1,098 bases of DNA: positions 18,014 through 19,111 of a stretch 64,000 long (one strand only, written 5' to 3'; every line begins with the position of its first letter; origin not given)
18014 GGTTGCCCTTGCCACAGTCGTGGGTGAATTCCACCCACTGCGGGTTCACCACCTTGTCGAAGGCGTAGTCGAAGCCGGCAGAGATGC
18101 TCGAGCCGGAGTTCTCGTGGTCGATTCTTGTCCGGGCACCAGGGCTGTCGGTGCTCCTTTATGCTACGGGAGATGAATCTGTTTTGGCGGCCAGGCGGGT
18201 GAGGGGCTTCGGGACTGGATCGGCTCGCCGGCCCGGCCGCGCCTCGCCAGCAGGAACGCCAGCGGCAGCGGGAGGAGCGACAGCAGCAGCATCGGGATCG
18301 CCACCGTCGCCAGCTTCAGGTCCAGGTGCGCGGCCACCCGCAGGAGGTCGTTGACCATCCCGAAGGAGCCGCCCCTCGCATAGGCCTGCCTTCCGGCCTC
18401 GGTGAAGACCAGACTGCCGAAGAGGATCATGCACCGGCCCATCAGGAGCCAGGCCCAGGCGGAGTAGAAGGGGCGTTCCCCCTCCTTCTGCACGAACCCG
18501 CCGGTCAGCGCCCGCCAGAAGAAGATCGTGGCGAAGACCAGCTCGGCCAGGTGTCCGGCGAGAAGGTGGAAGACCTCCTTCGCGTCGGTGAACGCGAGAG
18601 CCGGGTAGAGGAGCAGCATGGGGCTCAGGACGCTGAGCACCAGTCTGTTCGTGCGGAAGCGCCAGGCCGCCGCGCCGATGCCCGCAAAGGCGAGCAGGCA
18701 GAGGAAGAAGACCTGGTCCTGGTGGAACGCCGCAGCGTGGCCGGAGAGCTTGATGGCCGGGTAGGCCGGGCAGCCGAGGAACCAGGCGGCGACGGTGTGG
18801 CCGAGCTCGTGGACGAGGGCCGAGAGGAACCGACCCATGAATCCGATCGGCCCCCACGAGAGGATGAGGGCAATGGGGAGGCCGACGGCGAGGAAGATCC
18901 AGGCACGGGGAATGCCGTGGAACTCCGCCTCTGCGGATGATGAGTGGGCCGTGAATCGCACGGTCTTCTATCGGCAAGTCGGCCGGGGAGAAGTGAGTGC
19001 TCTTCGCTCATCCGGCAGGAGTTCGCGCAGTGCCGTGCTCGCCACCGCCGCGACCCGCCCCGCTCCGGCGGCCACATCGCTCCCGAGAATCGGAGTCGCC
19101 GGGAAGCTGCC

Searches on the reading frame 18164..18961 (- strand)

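Call 46: search_protein_families(library=pfam, proteins=[window:18164-18961:-], max_evalue=0.001)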
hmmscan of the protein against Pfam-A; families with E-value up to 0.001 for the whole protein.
window:18164-18961:- (265 aa): 0 families

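Call 79: search_protein_families(library=pfam, proteins=[window:18164-18961:-], max_evalue=0.01)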
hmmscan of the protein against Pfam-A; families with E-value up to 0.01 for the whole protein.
window:18164-18961:- (265 aa): 1 family
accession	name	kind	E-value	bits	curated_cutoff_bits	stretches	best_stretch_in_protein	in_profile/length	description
PF02163.28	Peptidase_M50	-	0.0026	17.6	27.2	1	46-152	8-101/221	Peptidase family M50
